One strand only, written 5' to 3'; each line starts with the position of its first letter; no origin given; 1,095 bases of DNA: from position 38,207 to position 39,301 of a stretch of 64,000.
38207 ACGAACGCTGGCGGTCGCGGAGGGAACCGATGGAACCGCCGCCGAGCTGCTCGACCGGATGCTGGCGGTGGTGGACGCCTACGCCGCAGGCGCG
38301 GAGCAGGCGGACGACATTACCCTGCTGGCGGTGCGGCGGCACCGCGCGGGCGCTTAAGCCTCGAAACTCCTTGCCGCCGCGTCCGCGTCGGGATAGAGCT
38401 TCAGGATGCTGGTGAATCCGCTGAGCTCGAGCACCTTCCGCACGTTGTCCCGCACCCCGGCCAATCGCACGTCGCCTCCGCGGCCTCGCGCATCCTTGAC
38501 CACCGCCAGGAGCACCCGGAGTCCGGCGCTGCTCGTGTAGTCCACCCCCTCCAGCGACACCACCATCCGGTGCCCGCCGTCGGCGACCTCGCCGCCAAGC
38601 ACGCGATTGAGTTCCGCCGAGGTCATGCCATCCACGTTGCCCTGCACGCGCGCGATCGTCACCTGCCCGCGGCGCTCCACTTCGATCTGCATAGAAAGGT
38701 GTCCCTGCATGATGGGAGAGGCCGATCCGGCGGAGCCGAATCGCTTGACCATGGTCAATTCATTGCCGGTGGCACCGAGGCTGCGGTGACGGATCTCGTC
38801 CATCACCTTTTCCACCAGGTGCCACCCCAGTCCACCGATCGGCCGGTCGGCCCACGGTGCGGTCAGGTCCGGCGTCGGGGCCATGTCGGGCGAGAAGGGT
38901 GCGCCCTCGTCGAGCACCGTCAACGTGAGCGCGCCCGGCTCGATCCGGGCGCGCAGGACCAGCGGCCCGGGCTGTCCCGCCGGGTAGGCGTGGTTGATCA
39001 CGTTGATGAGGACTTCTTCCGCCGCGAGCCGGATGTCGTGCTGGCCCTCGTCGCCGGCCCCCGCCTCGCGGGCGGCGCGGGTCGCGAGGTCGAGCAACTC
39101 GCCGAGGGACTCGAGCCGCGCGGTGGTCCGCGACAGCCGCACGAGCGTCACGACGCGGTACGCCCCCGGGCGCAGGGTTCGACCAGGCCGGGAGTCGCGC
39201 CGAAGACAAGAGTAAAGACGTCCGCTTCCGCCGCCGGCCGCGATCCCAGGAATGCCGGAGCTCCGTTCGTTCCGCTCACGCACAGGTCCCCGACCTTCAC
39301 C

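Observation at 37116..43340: Atypical partner-switching / phosphorelay locus without a sigma factor or Hpt domain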

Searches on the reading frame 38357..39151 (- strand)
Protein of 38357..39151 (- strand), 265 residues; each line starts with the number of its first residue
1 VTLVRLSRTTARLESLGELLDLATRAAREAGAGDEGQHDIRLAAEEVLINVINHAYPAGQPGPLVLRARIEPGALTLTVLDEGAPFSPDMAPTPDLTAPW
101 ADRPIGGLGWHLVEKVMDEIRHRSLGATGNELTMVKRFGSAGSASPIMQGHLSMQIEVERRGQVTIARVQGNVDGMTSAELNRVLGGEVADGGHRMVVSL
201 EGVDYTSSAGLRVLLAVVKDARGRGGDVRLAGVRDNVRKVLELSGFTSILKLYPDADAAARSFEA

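Call 4: search_protein_families(library=pfam, proteins=[window:38357-39151:-], max_evalue=0.01)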
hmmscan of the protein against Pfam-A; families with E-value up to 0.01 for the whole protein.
window:38357-39151:- (265 aa): 4 families
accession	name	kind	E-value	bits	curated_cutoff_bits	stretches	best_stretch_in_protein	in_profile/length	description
PF13581.12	HATPase_c_2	-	2.9e-27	95.6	27.4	1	10-136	2-127/127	Histidine kinase-like ATPase domain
PF01740.26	STAS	-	1.2e-18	67.2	22.6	1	155-259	1-106/106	STAS domain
PF13466.11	STAS_2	-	7.5e-12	45.7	29.2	1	169-246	3-79/80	STAS domain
PF02518.31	HATPase_c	-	4e-05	24.5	26.4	1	39-137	5-82/111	Histidine kinase-, DNA gyrase B-, and HSP90-like ATPase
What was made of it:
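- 38354..39151 (-): RsbW/SpoIIAB-type Ser kinase fused to a STAS domain, 265 aa. HATPase_c_2 + STAS (call 4).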

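Call 8: find_homologous_proteins(query=window:38357-39151:-, max_evalue=0.00001)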
Query window:38357-39151:- (265 aa): 57 proteins with E <= 0.00001 among 8000 candidates.
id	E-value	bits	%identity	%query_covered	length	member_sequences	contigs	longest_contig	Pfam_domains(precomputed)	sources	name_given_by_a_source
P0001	6.4e-158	542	94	100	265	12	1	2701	PF01740.27,PF13581.13,PF13466.13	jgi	jgi:anti-anti-sigma factor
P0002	7.4e-150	516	89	100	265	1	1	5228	PF01740.27,PF13581.13,PF02518.32,PF13466.13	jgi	-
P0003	8.1e-149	512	89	100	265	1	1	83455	PF01740.27,PF13581.13,PF13466.13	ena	-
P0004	3.9e-146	504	88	100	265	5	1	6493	PF01740.27,PF13581.13,PF13466.13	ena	-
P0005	1.4e-145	502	87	99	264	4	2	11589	PF01740.27,PF13581.13,PF02518.32,PF13466.13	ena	-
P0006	1.0e-143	496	88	100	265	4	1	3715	PF01740.27,PF13581.13,PF13466.13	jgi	-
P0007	1.6e-128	446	80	100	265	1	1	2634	PF01740.27,PF13581.13,PF13466.13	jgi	jgi:anti-sigma B factor antagonist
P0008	2.0e-127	442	78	100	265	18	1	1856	PF01740.27,PF13581.13,PF13466.13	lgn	-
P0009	2.0e-127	442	78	100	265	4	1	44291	PF01740.27,PF13581.13,PF13466.13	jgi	-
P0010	1.3e-126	440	79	100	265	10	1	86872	PF01740.27,PF13581.13,PF13466.13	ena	-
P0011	1.4e-126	440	80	97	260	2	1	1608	PF01740.27,PF13581.13,PF13466.13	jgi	-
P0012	3.7e-126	438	79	99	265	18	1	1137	PF01740.27,PF13581.13,PF13466.13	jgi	-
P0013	6.2e-126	437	79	99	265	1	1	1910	PF01740.27,PF13581.13,PF13466.13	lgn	-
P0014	7.9e-126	437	77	100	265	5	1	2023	PF01740.27,PF13581.13,PF13466.13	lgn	-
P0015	1.6e-125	436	78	99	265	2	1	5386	PF01740.27,PF13581.13,PF02518.32,PF13466.13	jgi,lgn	jgi:anti-anti-sigma factor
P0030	1.2e-116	407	74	100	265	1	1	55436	PF01740.27,PF13581.13,PF02518.32,PF13466.13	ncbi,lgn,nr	ncbi:MAG TPA: anti-sigma factor antagonist [Gemmatimonadales bacterium]|nr:anti-sigma factor antagon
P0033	5.8e-61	225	45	99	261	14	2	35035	PF01740.27,PF13581.13,PF13466.13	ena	-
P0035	2.1e-56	210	47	92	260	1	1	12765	PF01740.27,PF13581.13,PF02518.32,PF13466.13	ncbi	-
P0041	7.3e-42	162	41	92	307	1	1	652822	PF01740.27,PF13581.13,PF13466.13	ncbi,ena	-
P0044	5.7e-31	126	46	65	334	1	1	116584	PF01740.27,PF13581.13,PF13466.13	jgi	jgi:anti-sigma B factor antagonist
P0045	1.5e-30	125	42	84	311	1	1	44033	PF01740.27,PF13581.13,PF13466.13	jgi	jgi:anti-anti-sigma factor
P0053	1.2e-19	89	39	48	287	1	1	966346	PF13581.13,PF00072.31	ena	-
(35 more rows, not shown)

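Call 9: find_encoding_contigs(protein=P0030, flank=10000, max_places=2)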
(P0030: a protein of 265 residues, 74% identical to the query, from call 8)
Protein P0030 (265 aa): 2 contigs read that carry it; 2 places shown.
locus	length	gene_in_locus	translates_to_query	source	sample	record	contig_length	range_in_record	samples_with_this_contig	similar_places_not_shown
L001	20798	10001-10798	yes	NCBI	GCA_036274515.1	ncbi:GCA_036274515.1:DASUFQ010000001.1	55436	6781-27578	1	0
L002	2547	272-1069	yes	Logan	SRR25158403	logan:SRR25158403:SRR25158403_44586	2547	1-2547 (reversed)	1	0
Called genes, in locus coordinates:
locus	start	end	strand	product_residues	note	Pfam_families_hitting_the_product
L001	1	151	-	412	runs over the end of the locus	PF00657:Lipase_GDSL (weak), PF13472:Lipase_GDSL_2 (faint)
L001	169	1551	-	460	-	PF03349:Toluene_X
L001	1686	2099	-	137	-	PF22091:DUF6941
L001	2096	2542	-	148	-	PF00160:Pro_isomerase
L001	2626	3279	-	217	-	PF00730:HhH-GPD, PF00633:HHH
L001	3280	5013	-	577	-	PF14716:HHH_8, PF14520:HHH_5, PF14791:DNA_pol_B_thumb, PF02811:PHP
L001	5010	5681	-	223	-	-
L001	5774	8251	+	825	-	PF00672:HAMP, PF00512:HisKA, PF02518:HATPase_c, PF00072:Response_reg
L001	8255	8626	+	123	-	PF00072:Response_reg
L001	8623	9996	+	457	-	-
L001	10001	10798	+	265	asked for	PF13581:HATPase_c_2, PF02518:HATPase_c (faint), PF01740:STAS, PF13466:STAS_2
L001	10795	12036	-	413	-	PF00072:Response_reg, PF07228:SpoIIE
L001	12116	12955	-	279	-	PF00561:Abhydrolase_1, PF12146:Hydrolase_4, PF12697:Abhydrolase_6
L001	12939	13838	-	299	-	PF00850:Hist_deacetyl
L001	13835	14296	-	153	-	PF01590:GAF, PF13185:GAF_2 (weak)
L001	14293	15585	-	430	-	PF04389:Peptidase_M28, PF00595:PDZ (faint), PF13180:PDZ_2, PF17820:PDZ_6 (weak)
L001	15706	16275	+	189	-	PF07155:ECF-ribofla_trS, PF12822:ECF_trnsprt (weak)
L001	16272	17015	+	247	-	PF02361:CbiQ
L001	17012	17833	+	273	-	PF00005:ABC_tran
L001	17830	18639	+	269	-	PF00005:ABC_tran, PF13304:AAA_21 (weak)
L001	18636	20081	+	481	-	PF03130:HEAT_PBS (faint), PF02985:HEAT (faint), PF13646:HEAT_2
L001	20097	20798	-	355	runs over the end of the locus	PF05343:Peptidase_M42, PF01546:Peptidase_M20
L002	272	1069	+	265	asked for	PF13581:HATPase_c_2, PF02518:HATPase_c (faint), PF01740:STAS, PF13466:STAS_2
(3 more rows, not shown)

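Call 10: find_encoding_contigs(protein=P0033, flank=10000, max_places=2)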
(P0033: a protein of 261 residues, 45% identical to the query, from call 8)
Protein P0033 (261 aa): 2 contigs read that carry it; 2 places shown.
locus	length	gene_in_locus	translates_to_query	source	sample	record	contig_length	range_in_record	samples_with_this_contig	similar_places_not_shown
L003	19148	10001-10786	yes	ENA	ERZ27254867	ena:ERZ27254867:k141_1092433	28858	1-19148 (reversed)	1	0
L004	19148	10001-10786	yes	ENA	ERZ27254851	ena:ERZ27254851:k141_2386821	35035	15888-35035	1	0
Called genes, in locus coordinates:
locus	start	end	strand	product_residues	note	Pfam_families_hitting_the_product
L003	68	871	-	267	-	PF00072:Response_reg, PF00486:Trans_reg_C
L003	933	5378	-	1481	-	PF00989:PAS, PF08448:PAS_4, PF00989:PAS, PF08447:PAS_3, PF08448:PAS_4, PF01590:GAF, PF13185:GAF_2, PF13492:GAF_3, +16 more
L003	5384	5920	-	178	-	PF03734:YkuD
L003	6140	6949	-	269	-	PF01520:Amidase_3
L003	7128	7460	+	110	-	PF01219:DAGK_prokar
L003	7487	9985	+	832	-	PF00561:Abhydrolase_1, PF06821:Ser_hydrolase (faint), PF12146:Hydrolase_4, PF12697:Abhydrolase_6, PF00501:AMP-binding, PF13193:AMP-binding_C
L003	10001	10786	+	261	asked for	PF13581:HATPase_c_2, PF01740:STAS, PF13466:STAS_2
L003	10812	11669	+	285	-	PF01734:Patatin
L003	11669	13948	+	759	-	PF16927:HisKA_7TM, PF00989:PAS, PF08448:PAS_4, PF13188:PAS_8 (faint), PF13426:PAS_9 (faint), PF00989:PAS, PF08448:PAS_4, PF07228:SpoIIE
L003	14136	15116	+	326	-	PF00480:ROK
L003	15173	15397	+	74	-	-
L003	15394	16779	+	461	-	-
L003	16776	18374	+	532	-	PF00884:Sulfatase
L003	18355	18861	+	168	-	PF13883:CREG_beta-barrel, PF01243:PNPOx_N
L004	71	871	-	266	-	PF00072:Response_reg, PF00486:Trans_reg_C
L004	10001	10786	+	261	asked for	PF13581:HATPase_c_2, PF01740:STAS, PF13466:STAS_2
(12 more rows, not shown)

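Call 11: find_encoding_contigs(protein=P0041, flank=10000, max_places=2)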
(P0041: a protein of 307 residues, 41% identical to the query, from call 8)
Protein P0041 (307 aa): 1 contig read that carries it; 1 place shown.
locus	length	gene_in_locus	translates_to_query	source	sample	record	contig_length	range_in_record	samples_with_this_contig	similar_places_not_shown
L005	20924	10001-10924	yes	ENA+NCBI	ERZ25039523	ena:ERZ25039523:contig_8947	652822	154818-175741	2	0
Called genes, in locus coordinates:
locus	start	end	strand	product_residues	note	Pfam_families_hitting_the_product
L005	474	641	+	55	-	-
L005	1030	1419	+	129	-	PF01042:Ribonuc_L-PSP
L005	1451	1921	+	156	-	PF13714:PEP_mutase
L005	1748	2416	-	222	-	PF02517:Rce1-like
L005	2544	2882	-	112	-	-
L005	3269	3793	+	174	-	PF04978:MST, PF05163:DinB, PF12867:DinB_2, PF11716:MDMPI_N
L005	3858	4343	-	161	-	PF00583:Acetyltransf_1 (weak), PF13302:Acetyltransf_3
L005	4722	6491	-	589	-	PF05960:DUF885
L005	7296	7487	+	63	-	-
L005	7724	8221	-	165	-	PF01047:MarR, PF12802:MarR_2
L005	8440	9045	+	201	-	PF00857:Isochorismatase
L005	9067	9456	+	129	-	-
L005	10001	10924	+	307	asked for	PF13581:HATPase_c_2, PF01740:STAS, PF13466:STAS_2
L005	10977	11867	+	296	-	PF01734:Patatin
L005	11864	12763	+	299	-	PF01734:Patatin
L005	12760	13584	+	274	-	PF07228:SpoIIE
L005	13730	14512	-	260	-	-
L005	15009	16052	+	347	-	PF00589:Phage_integrase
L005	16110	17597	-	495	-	PF00251:Glyco_hydro_32N, PF22847:Glyco_hydro_43_rel (faint), PF08244:Glyco_hydro_32C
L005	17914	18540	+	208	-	PF13302:Acetyltransf_3, PF00583:Acetyltransf_1 (weak)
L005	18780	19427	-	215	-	PF01872:RibD_C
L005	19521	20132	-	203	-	PF01872:RibD_C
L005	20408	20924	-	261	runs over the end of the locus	PF00756:Esterase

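Call 13: find_encoding_contigs(protein=P0044, flank=8000, max_places=1)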
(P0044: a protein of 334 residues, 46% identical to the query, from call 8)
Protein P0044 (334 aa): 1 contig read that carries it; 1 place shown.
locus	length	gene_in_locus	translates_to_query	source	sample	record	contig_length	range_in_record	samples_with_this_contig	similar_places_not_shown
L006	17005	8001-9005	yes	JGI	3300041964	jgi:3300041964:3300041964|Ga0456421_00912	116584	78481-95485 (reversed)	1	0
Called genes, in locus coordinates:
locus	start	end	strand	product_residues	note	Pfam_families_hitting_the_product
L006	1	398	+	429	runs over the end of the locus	PF05425:CopD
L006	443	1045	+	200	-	PF02630:SCO1-SenC, PF26971:TM-like_Thioredoxin-like_C (faint)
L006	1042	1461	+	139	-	-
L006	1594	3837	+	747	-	PF07715:Plug, PF00593:TonB_dep_Rec_b-barrel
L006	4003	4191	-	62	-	-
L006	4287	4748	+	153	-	PF00144:Beta-lactamase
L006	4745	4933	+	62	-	-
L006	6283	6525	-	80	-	-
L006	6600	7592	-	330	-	-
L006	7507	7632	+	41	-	-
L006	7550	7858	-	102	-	-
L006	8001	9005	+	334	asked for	PF13581:HATPase_c_2 (weak), PF01740:STAS, PF13466:STAS_2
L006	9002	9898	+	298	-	PF01734:Patatin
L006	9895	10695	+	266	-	PF07228:SpoIIE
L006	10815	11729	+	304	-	PF03575:Peptidase_S51 (weak)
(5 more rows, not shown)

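Call 14: find_encoding_contigs(protein=P0045, flank=8000, max_places=1)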
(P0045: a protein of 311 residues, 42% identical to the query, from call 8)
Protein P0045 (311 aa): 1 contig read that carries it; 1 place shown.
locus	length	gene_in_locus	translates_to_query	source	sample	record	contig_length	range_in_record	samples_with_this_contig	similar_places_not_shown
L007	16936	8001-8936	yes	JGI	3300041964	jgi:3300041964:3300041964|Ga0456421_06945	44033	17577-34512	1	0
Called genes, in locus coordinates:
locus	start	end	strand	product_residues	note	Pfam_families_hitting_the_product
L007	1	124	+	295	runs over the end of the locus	PF01676:Metalloenzyme, PF06415:iPGM_N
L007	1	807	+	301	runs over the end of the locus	PF06415:iPGM_N, PF01676:Metalloenzyme, PF01663:Phosphodiest (weak)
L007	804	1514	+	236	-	PF13505:OMP_b-brl (weak)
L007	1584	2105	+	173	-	PF04972:BON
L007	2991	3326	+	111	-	-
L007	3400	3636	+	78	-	-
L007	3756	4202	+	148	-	PF01242:PTPS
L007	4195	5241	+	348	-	PF02113:Peptidase_S13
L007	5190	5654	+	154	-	PF02113:Peptidase_S13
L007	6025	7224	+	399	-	PF03453:MoeA_N, PF00994:MoCF_biosynth, PF03454:MoeA_C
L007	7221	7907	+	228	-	PF13489:Methyltransf_23, PF08241:Methyltransf_11 (weak), PF08242:Methyltransf_12, PF13649:Methyltransf_25 (weak)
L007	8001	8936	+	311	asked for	PF13581:HATPase_c_2, PF01740:STAS, PF13466:STAS_2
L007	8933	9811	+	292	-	PF01734:Patatin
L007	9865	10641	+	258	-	PF07228:SpoIIE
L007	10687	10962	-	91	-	-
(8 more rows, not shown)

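Call 15: find_encoding_contigs(protein=P0035, flank=8000, max_places=1)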
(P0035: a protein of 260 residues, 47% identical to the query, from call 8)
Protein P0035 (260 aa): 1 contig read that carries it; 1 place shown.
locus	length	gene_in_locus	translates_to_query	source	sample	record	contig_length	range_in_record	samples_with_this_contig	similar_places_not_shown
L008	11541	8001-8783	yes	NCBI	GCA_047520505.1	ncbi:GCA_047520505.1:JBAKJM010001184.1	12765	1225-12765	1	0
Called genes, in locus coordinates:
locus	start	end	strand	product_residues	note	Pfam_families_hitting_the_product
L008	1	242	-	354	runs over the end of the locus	PF07731:Cu-oxidase_2 (faint), PF07732:Cu-oxidase_3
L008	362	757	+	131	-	PF00072:Response_reg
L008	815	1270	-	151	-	-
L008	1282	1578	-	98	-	PF01476:LysM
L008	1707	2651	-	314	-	PF13669:Glyoxalase_4 (faint), PF00903:Glyoxalase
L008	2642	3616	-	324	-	PF13669:Glyoxalase_4 (faint), PF00903:Glyoxalase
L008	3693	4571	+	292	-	-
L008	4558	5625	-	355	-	PF02065:Melibiase (weak), PF16499:Melibiase_2, PF17801:Melibiase_C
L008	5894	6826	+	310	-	PF12894:ANAPC4_WD40 (faint), PF06977:SdiA-regulated (faint), PF13449:Phytase-like (faint)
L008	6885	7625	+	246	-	PF12811:BaxI_1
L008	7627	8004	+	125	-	PF00072:Response_reg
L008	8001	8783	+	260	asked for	PF13581:HATPase_c_2, PF02518:HATPase_c (weak), PF01740:STAS, PF13466:STAS_2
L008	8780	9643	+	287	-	PF01734:Patatin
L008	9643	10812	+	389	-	PF00072:Response_reg, PF07228:SpoIIE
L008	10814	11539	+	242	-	?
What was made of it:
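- Precomputed Pfam gene tables show the same thing: kinase-STAS, patatin, SpoIIE in L003 and L005-L008 (calls 10, 11, 13-15).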

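Call 19: find_related_loci(query=A1, collection=genome_contigs, flank=8000)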
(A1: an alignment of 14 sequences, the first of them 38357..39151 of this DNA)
Query A1 (265 aa) in genome_contigs; peptide patterns used: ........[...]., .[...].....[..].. (x = any residue, [..] = any of these).
317 stretches matched a pattern; 310 encode a relative of the query (tblastn E <= 1e-3); the best 80 are kept; 80 distinct loci.
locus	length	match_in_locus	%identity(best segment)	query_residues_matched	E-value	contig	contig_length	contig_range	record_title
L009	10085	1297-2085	79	1-263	2e-133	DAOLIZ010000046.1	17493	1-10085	MAG TPA_asm: Gemmatimonadales bacterium isolate AMR_MDS_0297 NODE_303_length_17493_cov_45.574263, whole genome shotgun s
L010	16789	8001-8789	79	1-263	4e-133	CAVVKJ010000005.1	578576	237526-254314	MAG: uncultured Gemmatimonadales bacterium isolate MFD04716.bin.2.176 genome assembly, contig: contig_2083, whole genome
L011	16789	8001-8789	78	1-263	1e-132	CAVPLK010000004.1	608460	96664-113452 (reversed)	MAG: uncultured Gemmatimonadales bacterium isolate MFD09964.bin.1.362 genome assembly, contig: contig_40770, whole genom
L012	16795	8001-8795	80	1-265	5e-131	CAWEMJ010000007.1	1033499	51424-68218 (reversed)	MAG: uncultured Gemmatimonadales bacterium isolate MFD02979.bin.2.2 genome assembly, contig: contig_30836, whole genome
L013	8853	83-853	78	1-257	4e-128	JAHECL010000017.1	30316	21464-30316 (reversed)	MAG: Gemmatimonadetes bacterium isolate Ww169 NODE_2478_length_30316_cov_4.106938, whole genome shotgun sequence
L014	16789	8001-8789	79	1-263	2e-127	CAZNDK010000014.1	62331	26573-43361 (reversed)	MAG TPA_asm: uncultured Gemmatimonadaceae bacterium isolate SRP292972_co2_152 genome assembly, contig: NODE_413_length_6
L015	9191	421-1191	80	1-257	5e-127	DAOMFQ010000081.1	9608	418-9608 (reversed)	MAG TPA_asm: Gemmatimonadales bacterium isolate AMR_MDS_4998 NODE_2161_length_9608_cov_7.593531, whole genome shotgun se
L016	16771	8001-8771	74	1-257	3e-121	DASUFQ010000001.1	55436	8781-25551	MAG TPA_asm: Gemmatimonadales bacterium isolate SMAG_U1383 k141_1111806, whole genome shotgun sequence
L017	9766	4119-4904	76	1-263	8e-117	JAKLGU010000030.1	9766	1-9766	MAG: Gemmatimonadetes bacterium isolate RA.bin47 RA.bin47_30, whole genome shotgun sequence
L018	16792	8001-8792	77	1-265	4e-114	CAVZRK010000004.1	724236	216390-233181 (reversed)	MAG: uncultured Gemmatimonadales bacterium isolate MFD00905.bin.2.225 genome assembly, contig: contig_3697, whole genome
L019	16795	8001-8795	64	1-265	3e-110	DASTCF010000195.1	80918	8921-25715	MAG TPA_asm: Gemmatimonadales bacterium isolate SMAG_U785 k141_1009186, whole genome shotgun sequence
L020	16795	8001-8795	65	1-265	5e-111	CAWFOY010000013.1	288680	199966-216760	MAG: uncultured Gemmatimonadales bacterium isolate MFD05674.bin.2.133 genome assembly, contig: contig_52252, whole genom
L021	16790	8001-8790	75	1-263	5e-109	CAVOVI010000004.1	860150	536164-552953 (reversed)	MAG: uncultured Gemmatimonadales bacterium isolate MFD09779.bin.2.217 genome assembly, contig: contig_31650, whole genom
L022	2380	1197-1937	52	14-263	5e-75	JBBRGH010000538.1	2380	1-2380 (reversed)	MAG: Gemmatimonadales bacterium isolate Co_metawrap_2612 Cmw_2612_k141_25189650_length_2380_cov_4.0000, whole genome sho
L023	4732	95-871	46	1-263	2e-68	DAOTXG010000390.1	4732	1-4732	MAG TPA_asm: Anaerolineales bacterium isolate H20_231 k125_851215, whole genome shotgun sequence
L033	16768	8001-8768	48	5-265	2e-60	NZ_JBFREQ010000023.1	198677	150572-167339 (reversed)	Variovorax sp. M-6 SCAFFOLD_22, whole genome shotgun sequence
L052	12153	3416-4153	44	11-265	9e-55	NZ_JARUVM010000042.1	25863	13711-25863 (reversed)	Luteimonas sp. 8-5 contig42, whole genome shotgun sequence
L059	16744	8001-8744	45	13-263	1e-51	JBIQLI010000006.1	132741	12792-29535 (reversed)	MAG: Lysobacter sp. isolate mag.8g NODE_166_length_132741, whole genome shotgun sequence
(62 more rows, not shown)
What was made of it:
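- Relatives of the kinase/STAS pair occur in 310 GTDB species (call 19).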

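Call 23: search_protein_families(library=ncbifam, proteins=[window:38357-39151:-], max_evalue=0.001)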
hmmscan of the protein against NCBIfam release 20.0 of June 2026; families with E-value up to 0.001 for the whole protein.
window:38357-39151:- (265 aa): 6 families
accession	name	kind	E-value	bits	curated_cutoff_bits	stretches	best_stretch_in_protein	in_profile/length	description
TIGR00377.1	ant_ant_sig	superfamily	5.8e-22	77.6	53.45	1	153-257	2-107/108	anti-sigma factor antagonist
TIGR02886.1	spore_II_AA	equivalog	4.4e-13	49.2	114.75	1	156-258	1-104/106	anti-sigma F factor antagonist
NF003144.0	PRK04069.1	equivalog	1.7e-09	37.2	145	1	29-136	32-141/161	anti-sigma B factor RsbW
TIGR01924.1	rsbW_low_gc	equivalog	6.5e-08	32.2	155.05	1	28-124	31-131/159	anti-sigma B factor RsbW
TIGR01925.2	spIIAB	equivalog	2.1e-07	30.9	135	1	38-138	36-136/137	anti-sigma F factor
NF041045.1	RsbA_anti_sig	subfamily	9e-07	28.4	210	1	12-129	187-295/303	anti-sigma factor RsbA family regulatory protein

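Call 24: search_protein_families(library=padloc, proteins=[window:38357-39151:-], max_evalue=0.001)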
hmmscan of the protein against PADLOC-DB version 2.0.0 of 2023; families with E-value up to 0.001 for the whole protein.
window:38357-39151:- (265 aa): 0 families

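Call 26: search_solved_structures(query=window:38357-39151:-, max_evalue=0.001)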
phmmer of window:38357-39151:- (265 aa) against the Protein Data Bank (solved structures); distinct sequences matched with E-value up to 0.001: 13.
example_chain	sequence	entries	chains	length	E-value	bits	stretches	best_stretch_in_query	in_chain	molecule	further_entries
1sbo_A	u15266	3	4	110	8.1e-11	45.5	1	154-254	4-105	Putative anti-sigma factor antagonist TM1442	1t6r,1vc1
4hyl_A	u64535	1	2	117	1.4e-08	38.2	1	162-261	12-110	Stage II sporulation protein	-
4qtp_A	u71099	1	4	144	2.9e-08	37.1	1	153-260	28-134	Anti-sigma factor antagonist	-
1tid_B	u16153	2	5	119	2e-07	34.4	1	150-259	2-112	Anti-sigma F factor antagonist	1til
6m36_A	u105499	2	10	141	2.7e-07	34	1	21-125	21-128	Serine-protein kinase RsbW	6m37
1th8_B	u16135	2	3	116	1.1e-06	31.9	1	153-259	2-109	Anti-sigma F factor antagonist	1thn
8ih8_A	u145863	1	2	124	1.2e-05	28.6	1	154-254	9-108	Anti-sigma-F factor antagonist RsfB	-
1auz_A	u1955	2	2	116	6.9e-05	26.1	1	155-253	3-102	SPOIIAA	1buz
7ch8_K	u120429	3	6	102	8.5e-05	25.8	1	171-252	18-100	STAS domain-containing protein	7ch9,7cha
1til_A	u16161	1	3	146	0.00024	24.3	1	38-128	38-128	Anti-sigma F factor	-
1th8_A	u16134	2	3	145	0.00025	24.3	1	38-125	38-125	Anti-sigma F factor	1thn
1l0o_A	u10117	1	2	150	0.00027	24.1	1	38-126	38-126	Anti-sigma F factor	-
1tid_A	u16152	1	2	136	0.0003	24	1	38-123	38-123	Anti-sigma F factor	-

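Call 62: predict_structure(alignment_id=A3)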
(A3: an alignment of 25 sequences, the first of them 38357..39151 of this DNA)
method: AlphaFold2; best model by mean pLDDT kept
length: 265 residues; sequences in the alignment: 25
mean_pLDDT: 85.8   pTM: 0.76
mean pLDDT of the five models: 85.8, 85.8, 85.7, 84.6, 84.5
residues with pLDDT >= 90: 143; 70-90: 92; 50-70: 18; < 50: 12
segments of 3 or more residues with pLDDT < 50: 141-151
pLDDT, mean of each block of 10 residues (from residue 1): 91 91 94 91 90 85 95 94 81 68 59 88 89 88 36 80 92 84 94 95 86 93 96 90 86 95 85
secondary structure, 60 per line:
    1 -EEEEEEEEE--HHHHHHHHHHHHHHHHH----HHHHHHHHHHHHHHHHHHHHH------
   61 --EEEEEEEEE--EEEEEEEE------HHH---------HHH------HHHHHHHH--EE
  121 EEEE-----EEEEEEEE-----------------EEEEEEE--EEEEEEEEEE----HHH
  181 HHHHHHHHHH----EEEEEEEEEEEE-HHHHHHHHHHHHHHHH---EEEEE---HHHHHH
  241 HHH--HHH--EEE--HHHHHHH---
elements in order: E2-10 H13-29 H34-54 E63-71 E74-81 H109-116 E119-124 E130-137 E155-161 E164-173 H178-190 E195-206 H208-223 E227-231 H235-243 E251-253 H256-262
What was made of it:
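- On RsbU/V/W-type partner-switching module: Only monomer AF2 was available (call 62).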
